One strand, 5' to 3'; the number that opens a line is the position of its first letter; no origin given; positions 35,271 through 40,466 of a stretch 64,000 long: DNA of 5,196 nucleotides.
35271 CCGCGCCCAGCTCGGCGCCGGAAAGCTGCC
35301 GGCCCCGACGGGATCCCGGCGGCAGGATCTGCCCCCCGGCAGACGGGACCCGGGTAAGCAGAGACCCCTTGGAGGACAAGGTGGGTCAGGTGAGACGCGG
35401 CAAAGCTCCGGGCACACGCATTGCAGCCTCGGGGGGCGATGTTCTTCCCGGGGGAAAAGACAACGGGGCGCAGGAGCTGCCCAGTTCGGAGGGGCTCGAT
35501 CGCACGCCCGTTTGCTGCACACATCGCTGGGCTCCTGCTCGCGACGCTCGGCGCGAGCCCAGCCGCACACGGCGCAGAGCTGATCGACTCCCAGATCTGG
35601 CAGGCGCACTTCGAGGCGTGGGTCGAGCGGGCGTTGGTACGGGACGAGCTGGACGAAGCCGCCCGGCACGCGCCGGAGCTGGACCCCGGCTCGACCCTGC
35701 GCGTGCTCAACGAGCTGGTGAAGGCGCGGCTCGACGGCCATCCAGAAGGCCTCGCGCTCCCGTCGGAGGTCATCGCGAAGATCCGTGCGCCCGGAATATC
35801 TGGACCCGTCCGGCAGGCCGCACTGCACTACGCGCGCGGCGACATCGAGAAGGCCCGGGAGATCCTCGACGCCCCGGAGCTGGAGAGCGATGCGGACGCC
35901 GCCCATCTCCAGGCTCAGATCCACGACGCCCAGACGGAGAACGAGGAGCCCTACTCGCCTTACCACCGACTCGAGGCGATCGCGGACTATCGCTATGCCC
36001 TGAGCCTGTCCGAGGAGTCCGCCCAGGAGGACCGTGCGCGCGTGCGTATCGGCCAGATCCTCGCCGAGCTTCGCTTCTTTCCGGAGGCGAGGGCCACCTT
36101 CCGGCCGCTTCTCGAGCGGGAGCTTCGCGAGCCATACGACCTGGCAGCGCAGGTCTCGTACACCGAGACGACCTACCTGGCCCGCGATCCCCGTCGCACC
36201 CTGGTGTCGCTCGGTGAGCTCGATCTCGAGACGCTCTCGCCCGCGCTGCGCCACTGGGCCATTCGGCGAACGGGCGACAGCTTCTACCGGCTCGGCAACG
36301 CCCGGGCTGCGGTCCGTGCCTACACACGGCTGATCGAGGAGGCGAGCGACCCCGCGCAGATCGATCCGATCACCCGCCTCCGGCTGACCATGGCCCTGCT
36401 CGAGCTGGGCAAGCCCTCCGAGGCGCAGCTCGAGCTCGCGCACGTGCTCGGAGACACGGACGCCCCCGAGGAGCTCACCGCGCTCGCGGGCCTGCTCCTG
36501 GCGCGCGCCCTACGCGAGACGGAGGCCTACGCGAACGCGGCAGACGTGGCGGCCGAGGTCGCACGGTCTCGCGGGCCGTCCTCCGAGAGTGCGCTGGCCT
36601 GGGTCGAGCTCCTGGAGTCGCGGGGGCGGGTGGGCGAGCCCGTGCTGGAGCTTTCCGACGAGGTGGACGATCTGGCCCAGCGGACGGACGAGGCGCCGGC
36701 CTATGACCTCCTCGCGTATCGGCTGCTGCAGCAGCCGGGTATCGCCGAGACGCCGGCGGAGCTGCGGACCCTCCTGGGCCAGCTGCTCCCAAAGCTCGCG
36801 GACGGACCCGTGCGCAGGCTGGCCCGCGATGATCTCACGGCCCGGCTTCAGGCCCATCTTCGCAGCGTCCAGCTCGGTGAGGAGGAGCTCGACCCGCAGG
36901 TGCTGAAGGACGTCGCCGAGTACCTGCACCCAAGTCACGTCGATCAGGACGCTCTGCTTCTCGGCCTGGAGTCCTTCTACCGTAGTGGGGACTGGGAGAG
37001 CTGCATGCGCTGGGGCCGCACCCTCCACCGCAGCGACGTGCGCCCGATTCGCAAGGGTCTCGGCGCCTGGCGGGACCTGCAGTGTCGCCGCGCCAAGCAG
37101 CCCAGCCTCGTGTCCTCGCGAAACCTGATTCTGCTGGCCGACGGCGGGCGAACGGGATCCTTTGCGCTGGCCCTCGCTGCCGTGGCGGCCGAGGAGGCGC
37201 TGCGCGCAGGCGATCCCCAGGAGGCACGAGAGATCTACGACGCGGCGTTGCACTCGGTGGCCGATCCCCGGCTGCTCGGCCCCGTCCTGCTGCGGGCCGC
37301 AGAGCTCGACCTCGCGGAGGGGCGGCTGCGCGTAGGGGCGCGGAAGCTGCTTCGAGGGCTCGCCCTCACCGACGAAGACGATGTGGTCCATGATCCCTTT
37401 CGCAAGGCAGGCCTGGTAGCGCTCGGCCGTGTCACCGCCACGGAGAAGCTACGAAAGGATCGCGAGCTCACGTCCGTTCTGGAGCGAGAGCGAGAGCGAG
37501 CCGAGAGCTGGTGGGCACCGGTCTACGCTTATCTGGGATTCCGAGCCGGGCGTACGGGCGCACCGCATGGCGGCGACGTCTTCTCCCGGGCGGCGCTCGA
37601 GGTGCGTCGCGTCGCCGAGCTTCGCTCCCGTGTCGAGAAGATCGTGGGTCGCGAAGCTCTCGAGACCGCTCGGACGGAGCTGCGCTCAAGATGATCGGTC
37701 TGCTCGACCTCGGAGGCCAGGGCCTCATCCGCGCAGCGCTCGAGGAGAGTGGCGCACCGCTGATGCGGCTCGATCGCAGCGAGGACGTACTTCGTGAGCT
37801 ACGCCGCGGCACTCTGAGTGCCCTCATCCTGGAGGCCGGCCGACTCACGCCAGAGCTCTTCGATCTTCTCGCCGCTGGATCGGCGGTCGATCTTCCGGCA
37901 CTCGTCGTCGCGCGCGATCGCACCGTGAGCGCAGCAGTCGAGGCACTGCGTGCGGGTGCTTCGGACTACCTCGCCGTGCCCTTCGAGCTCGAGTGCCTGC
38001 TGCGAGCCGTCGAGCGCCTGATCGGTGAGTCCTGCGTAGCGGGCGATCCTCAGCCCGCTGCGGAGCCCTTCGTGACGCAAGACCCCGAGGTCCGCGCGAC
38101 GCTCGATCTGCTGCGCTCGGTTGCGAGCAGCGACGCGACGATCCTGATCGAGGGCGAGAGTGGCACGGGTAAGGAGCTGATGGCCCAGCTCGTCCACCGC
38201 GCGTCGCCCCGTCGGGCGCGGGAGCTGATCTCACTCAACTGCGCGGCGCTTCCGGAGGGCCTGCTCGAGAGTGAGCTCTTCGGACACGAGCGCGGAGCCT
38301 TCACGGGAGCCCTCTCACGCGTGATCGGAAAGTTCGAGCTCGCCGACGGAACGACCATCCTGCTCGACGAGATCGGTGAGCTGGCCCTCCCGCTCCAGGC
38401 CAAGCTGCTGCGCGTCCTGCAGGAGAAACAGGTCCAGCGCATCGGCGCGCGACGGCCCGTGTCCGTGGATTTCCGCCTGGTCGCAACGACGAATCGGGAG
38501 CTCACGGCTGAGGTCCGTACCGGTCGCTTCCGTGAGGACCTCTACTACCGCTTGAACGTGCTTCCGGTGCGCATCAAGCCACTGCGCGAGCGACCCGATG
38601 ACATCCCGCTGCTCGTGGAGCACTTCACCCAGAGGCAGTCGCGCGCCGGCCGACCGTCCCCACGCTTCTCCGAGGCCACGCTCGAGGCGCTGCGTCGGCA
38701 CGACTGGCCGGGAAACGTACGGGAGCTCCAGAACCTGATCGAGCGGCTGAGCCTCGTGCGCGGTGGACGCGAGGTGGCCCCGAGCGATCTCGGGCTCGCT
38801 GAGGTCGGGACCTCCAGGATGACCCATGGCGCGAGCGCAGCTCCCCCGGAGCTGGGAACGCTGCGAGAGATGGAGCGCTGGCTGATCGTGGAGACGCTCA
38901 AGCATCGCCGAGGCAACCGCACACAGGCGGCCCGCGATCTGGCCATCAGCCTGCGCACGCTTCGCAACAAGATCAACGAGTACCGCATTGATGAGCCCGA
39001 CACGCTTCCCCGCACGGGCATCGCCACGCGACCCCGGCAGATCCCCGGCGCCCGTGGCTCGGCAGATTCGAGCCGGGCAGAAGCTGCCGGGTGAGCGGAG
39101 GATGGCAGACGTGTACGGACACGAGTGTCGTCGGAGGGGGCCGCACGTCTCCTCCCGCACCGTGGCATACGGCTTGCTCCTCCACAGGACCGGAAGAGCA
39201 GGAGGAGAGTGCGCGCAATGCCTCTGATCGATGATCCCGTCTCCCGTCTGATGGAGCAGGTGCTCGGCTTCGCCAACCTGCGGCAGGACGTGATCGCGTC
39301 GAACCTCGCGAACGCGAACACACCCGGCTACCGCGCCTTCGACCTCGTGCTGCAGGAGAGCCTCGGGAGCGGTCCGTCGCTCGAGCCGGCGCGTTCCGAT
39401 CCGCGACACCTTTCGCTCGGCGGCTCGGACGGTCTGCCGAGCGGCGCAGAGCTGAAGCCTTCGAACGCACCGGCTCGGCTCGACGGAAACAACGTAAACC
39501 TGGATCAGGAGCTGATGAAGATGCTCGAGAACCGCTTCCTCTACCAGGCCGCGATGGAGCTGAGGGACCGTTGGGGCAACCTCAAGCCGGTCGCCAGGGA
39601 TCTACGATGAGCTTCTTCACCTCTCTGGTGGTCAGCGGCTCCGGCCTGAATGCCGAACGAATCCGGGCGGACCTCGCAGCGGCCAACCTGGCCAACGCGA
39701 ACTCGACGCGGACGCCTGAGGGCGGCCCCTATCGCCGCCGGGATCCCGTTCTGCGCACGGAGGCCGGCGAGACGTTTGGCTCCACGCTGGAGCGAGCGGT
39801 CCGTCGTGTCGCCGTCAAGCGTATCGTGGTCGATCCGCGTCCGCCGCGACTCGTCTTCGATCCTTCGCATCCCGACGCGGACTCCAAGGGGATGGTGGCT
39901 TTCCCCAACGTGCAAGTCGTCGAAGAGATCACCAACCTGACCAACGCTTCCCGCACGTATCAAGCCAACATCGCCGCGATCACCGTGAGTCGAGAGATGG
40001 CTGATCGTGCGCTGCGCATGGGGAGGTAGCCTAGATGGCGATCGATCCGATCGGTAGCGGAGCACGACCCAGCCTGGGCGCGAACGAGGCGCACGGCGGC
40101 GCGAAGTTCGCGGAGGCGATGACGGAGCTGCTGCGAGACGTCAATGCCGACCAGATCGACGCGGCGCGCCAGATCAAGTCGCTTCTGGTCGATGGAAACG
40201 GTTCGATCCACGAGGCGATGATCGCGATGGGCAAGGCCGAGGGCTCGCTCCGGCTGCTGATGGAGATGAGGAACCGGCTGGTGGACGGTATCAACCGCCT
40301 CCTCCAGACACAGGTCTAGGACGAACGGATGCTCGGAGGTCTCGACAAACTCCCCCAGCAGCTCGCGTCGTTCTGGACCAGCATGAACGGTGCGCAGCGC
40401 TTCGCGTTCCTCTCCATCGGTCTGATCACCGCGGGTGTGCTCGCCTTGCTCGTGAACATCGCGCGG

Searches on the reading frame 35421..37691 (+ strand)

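Call 23: search_protein_families(library=pfam, proteins=[window:35421-37691:+], max_evalue=0.001)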
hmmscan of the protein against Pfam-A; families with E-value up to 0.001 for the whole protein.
window:35421-37691:+ (757 aa): 3 families
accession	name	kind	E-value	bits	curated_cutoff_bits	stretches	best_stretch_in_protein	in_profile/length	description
PF14559.12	TPR_19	-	1.9e-05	25.3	25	0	291-352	4-61/68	Tetratricopeptide repeat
PF13174.12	TPR_6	-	0.00054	20.9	26.3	0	283-307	5-29/33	Tetratricopeptide repeat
PF07719.23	TPR_2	-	0.00069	20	27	0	283-308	6-31/34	Tetratricopeptide repeat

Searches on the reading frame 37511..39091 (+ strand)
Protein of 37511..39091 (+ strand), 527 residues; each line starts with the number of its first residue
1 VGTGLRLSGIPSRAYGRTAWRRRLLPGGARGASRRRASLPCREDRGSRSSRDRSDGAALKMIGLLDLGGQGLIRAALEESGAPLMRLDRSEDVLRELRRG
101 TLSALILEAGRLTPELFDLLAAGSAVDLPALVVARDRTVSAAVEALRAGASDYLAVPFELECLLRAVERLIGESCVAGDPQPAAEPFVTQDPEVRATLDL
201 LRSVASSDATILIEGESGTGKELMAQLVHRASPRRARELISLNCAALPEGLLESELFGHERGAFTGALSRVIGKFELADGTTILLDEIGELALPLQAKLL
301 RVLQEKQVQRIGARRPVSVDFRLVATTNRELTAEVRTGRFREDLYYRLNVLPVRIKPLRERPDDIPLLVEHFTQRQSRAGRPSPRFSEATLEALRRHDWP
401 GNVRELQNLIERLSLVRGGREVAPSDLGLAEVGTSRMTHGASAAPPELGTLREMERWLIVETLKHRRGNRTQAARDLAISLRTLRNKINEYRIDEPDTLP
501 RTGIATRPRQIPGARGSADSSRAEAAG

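Call 23: search_protein_families(library=pfam, proteins=[window:37511-39091:+], max_evalue=0.001)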
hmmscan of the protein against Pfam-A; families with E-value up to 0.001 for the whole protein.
window:37511-39091:+ (527 aa): 8 families
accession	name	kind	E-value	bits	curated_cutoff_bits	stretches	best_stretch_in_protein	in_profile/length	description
PF00158.32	Sigma54_activat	-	1.4e-65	220.5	20.2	1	188-353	2-167/168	Sigma-54 interaction domain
PF25601.1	AAA_lid_14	-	9.3e-22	77.1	27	1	359-428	1-71/87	AAA+ ATPase lid domain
PF14532.12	Sigma54_activ_2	-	1.7e-12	48.2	25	1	201-358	14-138/138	Sigma-54 interaction domain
PF02954.25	HTH_8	-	4.1e-10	39.7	22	1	450-491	1-42/42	Bacterial regulatory protein, Fis family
PF07728.20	AAA_5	-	3.9e-06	27.4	22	1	211-329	2-123/139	AAA domain (dynein-related subfamily)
PF07726.17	AAA_3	-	7.5e-05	23.1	27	1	211-328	2-111/131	ATPase family associated with various cellular activities (AAA)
PF00004.35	AAA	-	0.00033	21.5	21.2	0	211-345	1-128/131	ATPase family associated with various cellular activities (AAA)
PF13191.12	AAA_16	-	0.0007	20.6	32.6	0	187-268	2-73/167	AAA ATPase domain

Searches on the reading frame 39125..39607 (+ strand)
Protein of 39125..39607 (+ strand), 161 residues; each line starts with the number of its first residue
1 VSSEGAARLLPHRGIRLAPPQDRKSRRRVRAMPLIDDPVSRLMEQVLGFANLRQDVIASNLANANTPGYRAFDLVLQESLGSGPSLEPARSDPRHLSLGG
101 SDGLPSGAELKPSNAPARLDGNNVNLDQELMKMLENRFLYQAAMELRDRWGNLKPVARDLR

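Call 23: search_protein_families(library=pfam, proteins=[window:39125-39607:+], max_evalue=0.001)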
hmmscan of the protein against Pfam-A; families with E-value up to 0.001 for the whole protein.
window:39125-39607:+ (161 aa): 1 family
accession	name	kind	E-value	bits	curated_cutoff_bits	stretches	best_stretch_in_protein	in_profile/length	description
PF00460.25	Flg_bb_rod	-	2e-08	34.4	20.7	1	53-70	14-31/31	Flagella basal body rod protein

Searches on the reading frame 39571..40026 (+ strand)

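Call 64: search_protein_families(library=pfam, proteins=[window:39571-40026:+], max_evalue=0.0001)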
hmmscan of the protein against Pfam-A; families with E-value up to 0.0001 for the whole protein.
window:39571-40026:+ (152 aa): 2 families
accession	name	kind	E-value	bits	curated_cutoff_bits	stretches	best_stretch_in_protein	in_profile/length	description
PF06429.18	Flg_bbr_C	-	3.3e-12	46.1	23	1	106-150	2-46/46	Flagellar basal body rod FlgEFG protein C-terminal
PF00460.25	Flg_bb_rod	-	7.1e-05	23.1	20.7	1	21-46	3-27/31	Flagella basal body rod protein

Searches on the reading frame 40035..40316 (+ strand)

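Call 23: search_protein_families(library=pfam, proteins=[window:40035-40316:+], max_evalue=0.001)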
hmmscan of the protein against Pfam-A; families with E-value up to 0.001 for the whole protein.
window:40035-40316:+ (94 aa): 1 family
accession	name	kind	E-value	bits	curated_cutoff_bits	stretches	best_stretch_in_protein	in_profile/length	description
PF02049.23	FliE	-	7.5e-15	55.3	22.4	1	16-94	11-89/89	Flagellar hook-basal body complex protein FliE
